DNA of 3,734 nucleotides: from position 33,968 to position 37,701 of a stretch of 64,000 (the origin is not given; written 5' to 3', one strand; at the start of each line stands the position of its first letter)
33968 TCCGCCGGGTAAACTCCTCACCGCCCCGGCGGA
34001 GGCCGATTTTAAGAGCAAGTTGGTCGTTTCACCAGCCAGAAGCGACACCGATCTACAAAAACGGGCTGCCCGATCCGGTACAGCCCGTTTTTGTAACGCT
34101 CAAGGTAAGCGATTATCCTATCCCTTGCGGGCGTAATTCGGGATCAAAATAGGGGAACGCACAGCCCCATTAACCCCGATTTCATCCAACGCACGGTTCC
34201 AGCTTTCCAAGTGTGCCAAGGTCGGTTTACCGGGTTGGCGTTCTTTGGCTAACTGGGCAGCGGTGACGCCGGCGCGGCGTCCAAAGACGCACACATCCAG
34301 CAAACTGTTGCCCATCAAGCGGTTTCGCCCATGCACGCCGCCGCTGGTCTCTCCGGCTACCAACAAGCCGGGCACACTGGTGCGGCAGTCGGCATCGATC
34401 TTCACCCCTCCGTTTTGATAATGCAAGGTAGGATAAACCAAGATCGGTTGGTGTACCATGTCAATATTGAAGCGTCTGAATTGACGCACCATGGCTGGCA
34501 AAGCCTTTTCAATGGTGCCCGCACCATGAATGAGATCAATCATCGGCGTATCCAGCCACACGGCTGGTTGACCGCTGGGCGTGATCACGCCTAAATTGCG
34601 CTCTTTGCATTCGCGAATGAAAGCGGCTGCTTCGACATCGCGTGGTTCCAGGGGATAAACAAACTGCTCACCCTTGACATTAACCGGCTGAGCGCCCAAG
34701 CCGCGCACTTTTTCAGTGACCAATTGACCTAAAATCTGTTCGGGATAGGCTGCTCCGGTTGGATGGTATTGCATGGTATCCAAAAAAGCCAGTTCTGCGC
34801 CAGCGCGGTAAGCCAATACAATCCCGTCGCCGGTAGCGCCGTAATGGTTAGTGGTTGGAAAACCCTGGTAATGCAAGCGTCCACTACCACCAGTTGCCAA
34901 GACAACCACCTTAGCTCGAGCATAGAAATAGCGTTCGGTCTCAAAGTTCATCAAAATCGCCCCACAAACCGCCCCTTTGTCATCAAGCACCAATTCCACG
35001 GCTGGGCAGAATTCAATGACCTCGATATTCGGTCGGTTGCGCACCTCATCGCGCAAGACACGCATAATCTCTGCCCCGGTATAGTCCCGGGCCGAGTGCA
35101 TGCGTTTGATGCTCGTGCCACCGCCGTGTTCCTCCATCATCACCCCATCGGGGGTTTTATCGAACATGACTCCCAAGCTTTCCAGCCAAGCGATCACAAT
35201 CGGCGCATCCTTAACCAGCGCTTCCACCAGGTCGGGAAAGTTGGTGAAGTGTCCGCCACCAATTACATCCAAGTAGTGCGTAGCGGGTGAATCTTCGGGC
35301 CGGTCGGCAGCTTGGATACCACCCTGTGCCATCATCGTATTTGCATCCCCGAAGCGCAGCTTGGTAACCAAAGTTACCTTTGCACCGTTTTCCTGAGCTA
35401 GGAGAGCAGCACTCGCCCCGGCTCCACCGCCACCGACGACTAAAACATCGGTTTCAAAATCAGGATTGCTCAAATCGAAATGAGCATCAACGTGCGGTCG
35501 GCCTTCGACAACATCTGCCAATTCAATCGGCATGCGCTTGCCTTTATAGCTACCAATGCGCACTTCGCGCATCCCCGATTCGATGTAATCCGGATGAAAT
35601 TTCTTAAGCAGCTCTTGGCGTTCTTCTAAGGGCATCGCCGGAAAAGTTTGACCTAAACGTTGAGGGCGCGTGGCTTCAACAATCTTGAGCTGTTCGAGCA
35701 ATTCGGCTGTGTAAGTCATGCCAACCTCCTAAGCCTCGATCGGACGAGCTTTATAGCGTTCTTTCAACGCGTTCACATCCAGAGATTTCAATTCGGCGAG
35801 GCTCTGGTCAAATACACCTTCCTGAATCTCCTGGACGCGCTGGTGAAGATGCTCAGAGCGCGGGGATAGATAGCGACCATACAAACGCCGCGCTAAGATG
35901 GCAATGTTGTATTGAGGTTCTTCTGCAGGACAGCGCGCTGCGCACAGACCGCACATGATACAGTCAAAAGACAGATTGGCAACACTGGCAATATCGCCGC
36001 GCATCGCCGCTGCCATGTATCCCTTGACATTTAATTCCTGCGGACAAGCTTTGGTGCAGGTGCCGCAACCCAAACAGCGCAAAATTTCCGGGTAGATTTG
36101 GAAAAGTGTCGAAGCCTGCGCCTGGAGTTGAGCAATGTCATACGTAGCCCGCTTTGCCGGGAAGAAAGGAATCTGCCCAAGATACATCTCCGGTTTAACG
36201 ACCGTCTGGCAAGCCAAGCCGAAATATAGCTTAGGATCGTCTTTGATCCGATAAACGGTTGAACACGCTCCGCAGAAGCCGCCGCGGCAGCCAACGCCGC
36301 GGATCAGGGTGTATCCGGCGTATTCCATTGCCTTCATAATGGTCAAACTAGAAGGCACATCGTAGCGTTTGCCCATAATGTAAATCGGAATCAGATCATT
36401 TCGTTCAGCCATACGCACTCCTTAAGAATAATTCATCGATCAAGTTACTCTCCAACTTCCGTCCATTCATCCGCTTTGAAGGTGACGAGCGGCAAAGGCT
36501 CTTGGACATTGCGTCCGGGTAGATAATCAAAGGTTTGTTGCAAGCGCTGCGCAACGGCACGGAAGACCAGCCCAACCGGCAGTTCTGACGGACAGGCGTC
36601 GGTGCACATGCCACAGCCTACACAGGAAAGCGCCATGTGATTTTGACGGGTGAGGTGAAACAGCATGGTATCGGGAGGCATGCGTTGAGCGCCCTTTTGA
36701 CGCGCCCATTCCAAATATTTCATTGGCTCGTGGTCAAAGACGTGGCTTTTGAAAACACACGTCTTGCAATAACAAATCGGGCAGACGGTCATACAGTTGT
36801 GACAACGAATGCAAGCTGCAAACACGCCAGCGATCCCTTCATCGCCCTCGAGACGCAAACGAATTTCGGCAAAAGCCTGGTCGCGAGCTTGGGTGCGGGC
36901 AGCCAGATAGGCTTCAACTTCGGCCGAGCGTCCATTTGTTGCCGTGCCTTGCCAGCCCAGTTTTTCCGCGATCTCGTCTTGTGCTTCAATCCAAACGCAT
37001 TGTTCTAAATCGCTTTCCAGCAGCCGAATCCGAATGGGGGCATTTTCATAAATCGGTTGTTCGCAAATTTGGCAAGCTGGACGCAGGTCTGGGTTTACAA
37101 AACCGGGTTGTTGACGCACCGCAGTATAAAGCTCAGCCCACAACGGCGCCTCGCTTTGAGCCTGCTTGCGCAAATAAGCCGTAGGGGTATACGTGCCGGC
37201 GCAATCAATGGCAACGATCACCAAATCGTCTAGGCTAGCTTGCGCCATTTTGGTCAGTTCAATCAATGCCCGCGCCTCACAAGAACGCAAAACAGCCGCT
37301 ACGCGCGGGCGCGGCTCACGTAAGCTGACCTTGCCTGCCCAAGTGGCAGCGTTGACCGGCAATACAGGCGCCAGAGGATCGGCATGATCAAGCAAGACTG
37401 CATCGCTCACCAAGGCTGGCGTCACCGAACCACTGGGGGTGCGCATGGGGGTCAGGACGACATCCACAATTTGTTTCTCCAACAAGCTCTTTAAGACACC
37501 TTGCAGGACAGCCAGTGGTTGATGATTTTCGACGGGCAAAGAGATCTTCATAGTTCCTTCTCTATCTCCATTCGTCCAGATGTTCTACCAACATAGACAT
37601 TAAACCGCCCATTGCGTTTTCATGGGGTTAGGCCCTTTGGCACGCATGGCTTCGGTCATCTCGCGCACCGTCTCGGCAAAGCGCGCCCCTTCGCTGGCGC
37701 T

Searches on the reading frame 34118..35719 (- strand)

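Call 54: search_protein_families(library=pfam, proteins=[window:34118-35719:-], max_evalue=0.00001)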
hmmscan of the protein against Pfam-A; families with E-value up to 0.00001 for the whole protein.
window:34118-35719:- (533 aa): 5 families
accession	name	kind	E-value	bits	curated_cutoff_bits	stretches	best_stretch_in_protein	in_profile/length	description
PF00890.30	FAD_binding_2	-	7.4e-73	246.5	20.4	1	91-473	1-414/414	FAD binding domain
PF07992.20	Pyr_redox_2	-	7.5e-10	39.1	26.1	1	91-287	2-119/291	Pyridine nucleotide-disulphide oxidoreductase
PF01266.30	DAO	-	1.2e-08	35.3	27.9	1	91-195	1-91/353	FAD dependent oxidoreductase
PF01134.28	GIDA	-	7.6e-08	32.2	22.1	0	91-120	1-30/391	Glucose inhibited division protein A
PF12831.13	FAD_oxidored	-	2e-06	27.8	27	0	91-121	1-31/416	FAD dependent oxidoreductase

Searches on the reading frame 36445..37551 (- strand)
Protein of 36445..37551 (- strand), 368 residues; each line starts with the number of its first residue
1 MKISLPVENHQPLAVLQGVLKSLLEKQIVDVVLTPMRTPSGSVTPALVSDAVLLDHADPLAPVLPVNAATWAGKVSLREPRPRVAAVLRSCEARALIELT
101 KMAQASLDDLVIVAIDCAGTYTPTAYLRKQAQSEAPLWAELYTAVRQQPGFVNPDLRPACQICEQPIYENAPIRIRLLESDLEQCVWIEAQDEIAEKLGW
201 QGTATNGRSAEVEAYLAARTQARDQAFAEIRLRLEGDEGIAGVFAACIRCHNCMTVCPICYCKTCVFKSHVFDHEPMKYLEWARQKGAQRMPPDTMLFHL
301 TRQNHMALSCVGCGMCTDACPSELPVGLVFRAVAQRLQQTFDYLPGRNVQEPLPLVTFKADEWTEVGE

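Call 54: search_protein_families(library=pfam, proteins=[window:36445-37551:-], max_evalue=0.00001)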
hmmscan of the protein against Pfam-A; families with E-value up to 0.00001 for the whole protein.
window:36445-37551:- (368 aa): 1 family
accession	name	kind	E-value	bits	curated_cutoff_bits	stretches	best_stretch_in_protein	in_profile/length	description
PF13183.11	Fer4_8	-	1.2e-06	29.3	27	1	245-323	3-67/68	4Fe-4S dicluster domain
